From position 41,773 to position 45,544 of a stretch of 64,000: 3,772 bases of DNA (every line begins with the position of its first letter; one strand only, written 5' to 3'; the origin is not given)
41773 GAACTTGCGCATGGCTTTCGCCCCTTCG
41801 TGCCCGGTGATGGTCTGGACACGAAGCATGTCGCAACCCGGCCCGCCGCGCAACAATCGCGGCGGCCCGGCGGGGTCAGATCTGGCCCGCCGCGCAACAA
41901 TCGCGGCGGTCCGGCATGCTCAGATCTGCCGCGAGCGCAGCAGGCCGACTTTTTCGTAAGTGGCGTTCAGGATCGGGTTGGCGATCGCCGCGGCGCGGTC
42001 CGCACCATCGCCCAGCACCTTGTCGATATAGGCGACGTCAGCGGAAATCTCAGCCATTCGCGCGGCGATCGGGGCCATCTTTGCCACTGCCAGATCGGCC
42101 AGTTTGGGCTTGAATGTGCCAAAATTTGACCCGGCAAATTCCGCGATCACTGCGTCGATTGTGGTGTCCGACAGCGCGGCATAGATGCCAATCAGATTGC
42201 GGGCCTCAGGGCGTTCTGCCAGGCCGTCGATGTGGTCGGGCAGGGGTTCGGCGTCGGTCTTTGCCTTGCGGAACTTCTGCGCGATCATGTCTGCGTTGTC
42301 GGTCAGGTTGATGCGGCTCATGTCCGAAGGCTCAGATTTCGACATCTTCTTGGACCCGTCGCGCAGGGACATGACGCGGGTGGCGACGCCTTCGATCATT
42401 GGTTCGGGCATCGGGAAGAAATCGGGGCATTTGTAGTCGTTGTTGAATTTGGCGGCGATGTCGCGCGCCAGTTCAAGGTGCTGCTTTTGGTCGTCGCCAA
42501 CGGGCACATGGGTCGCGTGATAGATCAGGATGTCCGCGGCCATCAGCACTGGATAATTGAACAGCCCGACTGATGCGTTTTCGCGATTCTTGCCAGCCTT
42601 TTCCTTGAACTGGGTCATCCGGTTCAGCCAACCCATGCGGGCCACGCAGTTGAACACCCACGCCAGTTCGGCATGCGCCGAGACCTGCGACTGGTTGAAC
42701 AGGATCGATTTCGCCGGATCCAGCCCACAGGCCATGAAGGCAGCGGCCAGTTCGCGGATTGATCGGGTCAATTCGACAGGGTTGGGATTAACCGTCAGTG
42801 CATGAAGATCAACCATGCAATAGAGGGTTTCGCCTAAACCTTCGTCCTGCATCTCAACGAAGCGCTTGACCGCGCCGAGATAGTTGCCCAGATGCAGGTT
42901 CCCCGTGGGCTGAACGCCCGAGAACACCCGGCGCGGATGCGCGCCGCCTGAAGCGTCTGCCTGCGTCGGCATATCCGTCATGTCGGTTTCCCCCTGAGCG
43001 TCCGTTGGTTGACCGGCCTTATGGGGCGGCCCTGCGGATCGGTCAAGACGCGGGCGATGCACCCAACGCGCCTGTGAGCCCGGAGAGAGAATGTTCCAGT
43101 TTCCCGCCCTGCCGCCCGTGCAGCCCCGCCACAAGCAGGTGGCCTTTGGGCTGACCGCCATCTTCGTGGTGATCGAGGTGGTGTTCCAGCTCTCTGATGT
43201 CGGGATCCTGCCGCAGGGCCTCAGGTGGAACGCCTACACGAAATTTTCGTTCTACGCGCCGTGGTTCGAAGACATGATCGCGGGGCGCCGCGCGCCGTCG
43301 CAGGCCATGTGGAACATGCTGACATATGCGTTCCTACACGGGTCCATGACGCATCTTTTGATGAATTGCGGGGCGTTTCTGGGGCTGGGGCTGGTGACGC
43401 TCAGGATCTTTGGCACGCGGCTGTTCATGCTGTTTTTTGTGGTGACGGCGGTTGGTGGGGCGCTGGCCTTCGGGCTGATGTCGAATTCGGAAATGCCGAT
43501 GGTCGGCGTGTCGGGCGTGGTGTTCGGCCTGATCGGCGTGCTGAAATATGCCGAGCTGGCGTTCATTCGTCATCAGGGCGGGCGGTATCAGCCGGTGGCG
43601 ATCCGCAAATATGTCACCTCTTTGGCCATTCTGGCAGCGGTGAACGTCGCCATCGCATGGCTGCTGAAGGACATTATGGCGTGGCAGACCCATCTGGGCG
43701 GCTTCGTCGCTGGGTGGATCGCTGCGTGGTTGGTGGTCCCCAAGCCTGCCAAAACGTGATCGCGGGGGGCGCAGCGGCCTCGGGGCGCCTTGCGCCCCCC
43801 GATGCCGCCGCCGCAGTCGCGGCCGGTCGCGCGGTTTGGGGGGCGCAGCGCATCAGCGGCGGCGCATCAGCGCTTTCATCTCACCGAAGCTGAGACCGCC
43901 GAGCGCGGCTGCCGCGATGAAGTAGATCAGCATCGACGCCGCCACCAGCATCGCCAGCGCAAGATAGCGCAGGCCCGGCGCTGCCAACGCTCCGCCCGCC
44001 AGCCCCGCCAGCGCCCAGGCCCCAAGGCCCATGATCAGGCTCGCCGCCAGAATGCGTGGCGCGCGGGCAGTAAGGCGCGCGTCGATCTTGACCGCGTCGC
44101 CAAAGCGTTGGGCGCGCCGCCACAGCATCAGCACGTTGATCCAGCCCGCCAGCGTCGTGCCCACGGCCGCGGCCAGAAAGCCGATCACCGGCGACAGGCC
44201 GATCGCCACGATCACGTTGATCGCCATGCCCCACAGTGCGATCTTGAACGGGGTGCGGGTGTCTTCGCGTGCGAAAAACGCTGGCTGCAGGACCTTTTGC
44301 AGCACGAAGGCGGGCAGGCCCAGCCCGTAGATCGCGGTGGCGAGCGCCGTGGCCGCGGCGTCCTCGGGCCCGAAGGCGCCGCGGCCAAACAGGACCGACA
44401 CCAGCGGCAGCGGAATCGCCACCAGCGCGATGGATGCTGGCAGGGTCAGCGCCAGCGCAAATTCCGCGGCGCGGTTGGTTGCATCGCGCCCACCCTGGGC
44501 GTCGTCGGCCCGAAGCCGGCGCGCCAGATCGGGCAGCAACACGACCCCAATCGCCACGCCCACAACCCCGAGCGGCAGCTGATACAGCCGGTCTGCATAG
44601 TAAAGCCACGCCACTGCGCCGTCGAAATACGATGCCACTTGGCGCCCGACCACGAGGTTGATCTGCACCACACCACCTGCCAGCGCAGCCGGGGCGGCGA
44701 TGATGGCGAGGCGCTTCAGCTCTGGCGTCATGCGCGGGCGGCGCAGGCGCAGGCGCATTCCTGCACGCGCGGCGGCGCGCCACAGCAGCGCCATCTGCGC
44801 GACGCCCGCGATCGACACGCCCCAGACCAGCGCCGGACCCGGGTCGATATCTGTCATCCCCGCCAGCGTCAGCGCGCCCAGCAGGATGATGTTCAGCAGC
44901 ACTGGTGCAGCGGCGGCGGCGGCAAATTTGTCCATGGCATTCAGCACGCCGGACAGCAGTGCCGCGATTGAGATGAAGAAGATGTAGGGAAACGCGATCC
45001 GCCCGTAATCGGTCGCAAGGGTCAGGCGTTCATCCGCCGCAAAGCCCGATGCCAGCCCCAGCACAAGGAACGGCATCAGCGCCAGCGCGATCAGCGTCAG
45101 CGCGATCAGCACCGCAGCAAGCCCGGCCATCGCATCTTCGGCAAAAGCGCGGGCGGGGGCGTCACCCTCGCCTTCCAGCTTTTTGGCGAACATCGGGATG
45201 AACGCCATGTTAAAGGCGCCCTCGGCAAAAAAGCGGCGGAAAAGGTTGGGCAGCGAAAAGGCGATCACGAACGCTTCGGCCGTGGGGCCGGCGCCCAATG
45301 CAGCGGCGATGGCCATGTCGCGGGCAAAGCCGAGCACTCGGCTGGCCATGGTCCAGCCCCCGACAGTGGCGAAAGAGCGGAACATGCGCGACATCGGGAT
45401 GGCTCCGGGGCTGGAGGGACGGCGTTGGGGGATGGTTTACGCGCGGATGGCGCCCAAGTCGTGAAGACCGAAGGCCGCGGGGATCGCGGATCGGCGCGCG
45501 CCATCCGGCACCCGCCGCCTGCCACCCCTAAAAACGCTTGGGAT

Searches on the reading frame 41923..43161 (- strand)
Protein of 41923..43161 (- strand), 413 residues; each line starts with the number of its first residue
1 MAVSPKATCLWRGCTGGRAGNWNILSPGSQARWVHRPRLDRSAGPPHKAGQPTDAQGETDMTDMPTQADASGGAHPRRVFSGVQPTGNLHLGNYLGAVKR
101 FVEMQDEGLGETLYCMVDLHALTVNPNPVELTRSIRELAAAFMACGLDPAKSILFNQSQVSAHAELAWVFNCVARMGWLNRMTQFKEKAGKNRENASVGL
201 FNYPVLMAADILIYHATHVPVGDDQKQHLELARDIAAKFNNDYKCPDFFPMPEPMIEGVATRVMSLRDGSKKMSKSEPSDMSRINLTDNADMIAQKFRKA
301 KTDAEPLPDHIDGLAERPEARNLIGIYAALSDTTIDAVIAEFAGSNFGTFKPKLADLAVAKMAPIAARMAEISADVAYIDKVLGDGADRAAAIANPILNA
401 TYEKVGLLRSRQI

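Call 105: search_protein_families(library=pfam, proteins=[window:41923-43161:-], max_evalue=0.00001)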
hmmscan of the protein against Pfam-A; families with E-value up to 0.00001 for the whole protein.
window:41923-43161:- (413 aa): 1 family
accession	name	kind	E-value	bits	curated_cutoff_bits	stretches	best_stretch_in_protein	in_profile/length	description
PF00579.31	tRNA-synt_1b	-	3.1e-69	234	21.1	1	76-354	5-283/292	tRNA synthetases class I (W and Y)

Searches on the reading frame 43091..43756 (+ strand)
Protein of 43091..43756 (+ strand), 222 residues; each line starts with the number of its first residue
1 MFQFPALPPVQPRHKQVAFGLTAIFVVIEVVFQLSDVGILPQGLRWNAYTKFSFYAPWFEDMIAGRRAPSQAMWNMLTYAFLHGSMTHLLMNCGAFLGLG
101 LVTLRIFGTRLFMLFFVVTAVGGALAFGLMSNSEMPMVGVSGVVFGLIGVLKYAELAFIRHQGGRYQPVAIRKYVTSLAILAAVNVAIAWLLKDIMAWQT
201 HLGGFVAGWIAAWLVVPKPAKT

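Call 105: search_protein_families(library=pfam, proteins=[window:43091-43756:+], max_evalue=0.00001)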
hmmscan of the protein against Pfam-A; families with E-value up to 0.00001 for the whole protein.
window:43091-43756:+ (222 aa): 1 family
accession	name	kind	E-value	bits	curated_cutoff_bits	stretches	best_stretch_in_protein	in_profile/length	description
PF01694.28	Rhomboid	-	1.6e-23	84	22.6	1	72-217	3-142/143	Rhomboid domain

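Call 107: search_protein_families(library=ncbifam, proteins=[window:43091-43756:+], max_evalue=0.001)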
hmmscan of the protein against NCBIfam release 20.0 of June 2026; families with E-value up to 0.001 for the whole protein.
window:43091-43756:+ (222 aa): 3 families
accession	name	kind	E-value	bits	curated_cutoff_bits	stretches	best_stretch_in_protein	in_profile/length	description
TIGR03902.1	rhom_GG_sort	equivalog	3.4e-11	43.3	84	1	70-212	13-153/154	rhombosortase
NF008155.0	PRK10907.1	equivalog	1.1e-05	24.9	335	1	71-214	133-267/276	rhomboid family intramembrane serine protease GlpG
TIGR04239.1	rhombo_GlpG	equivalog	1.7e-05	24.7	250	1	70-214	132-267/271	rhomboid family intramembrane serine protease GlpG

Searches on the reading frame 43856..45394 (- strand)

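Call 105: search_protein_families(library=pfam, proteins=[window:43856-45394:-], max_evalue=0.00001)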
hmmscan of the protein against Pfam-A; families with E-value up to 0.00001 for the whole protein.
window:43856-45394:- (513 aa): 1 family
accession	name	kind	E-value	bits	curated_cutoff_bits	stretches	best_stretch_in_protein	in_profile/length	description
PF03023.19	MurJ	-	5e-102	342.3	27.4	1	29-442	1-413/451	Lipid II flippase MurJ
